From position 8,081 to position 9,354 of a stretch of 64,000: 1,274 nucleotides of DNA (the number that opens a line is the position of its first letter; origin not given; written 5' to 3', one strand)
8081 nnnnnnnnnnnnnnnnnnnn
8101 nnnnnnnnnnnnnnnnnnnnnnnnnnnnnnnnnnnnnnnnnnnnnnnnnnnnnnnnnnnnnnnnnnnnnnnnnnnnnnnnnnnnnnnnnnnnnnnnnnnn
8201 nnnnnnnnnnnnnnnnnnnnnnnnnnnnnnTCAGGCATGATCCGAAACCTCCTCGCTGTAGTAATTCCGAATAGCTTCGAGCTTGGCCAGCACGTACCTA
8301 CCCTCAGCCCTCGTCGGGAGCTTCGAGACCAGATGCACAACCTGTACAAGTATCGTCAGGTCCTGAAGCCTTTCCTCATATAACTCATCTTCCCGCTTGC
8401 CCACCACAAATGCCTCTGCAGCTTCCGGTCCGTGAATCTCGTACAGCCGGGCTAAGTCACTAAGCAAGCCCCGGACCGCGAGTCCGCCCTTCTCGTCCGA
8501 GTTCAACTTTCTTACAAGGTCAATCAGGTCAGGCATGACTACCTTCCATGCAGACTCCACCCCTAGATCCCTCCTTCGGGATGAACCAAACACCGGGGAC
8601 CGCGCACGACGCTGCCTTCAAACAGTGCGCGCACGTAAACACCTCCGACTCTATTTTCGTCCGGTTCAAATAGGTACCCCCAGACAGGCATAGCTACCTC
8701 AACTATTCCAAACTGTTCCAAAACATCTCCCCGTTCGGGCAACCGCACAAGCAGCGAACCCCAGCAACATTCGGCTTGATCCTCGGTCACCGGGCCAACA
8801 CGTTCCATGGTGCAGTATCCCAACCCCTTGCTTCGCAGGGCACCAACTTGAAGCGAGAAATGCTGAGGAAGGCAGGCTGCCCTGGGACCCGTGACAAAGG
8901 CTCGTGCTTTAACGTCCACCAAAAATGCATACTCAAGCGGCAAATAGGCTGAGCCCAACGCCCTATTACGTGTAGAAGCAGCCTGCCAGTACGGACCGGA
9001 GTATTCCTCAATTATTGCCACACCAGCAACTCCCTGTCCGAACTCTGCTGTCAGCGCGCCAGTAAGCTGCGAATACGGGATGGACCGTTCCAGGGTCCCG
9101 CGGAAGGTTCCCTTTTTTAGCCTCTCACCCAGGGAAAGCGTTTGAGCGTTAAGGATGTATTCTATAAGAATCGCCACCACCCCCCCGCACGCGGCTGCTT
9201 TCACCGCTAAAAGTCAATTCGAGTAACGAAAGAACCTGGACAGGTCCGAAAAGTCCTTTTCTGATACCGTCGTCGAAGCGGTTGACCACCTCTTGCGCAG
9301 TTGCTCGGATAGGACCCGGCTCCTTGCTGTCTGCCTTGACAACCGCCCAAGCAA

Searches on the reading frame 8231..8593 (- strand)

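Call 5: search_protein_families(library=pfam, proteins=[window:8231-8593:-], max_evalue=0.1)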
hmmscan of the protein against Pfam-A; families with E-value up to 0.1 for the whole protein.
window:8231-8593:- (120 aa): 1 family
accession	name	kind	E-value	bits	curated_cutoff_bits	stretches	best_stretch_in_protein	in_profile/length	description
PF23789.1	Pre_tape_measure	-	0.051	13.8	27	1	32-94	15-76/149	Pre-tape measure protein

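Call 6: search_protein_families(library=padloc, proteins=[window:8231-8593:-], max_evalue=0.1)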
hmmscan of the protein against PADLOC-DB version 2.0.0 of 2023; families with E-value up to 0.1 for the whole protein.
window:8231-8593:- (120 aa): 1 family
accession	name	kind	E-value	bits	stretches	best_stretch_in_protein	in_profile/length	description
PDLC01224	Cas11f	-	4.1e-05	21.6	1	43-110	26-86/87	CAS-III-F; effector_SS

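Call 7: search_protein_families(library=ncbifam, proteins=[window:8231-8593:-], max_evalue=0.1)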
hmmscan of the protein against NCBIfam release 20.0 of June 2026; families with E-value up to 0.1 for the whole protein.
window:8231-8593:- (120 aa): 0 families

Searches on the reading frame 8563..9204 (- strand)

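Call 5: search_protein_families(library=pfam, proteins=[window:8563-9204:-], max_evalue=0.1)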
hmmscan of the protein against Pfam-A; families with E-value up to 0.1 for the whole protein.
window:8563-9204:- (213 aa): 0 families

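Call 6: search_protein_families(library=padloc, proteins=[window:8563-9204:-], max_evalue=0.1)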
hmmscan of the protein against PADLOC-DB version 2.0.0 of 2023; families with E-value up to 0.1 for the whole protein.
window:8563-9204:- (213 aa): 2 families
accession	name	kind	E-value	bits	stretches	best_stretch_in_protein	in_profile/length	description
PDLC02151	Cas5_IIIf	-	9e-41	138.1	1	13-208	2-188/195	-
PDLC01559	Cas5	-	7.8e-40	134.9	1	13-208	3-187/194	CAS-III-A; effector_G5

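Call 7: search_protein_families(library=ncbifam, proteins=[window:8563-9204:-], max_evalue=0.1)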
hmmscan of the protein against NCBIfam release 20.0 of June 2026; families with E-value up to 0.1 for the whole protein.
window:8563-9204:- (213 aa): 0 families
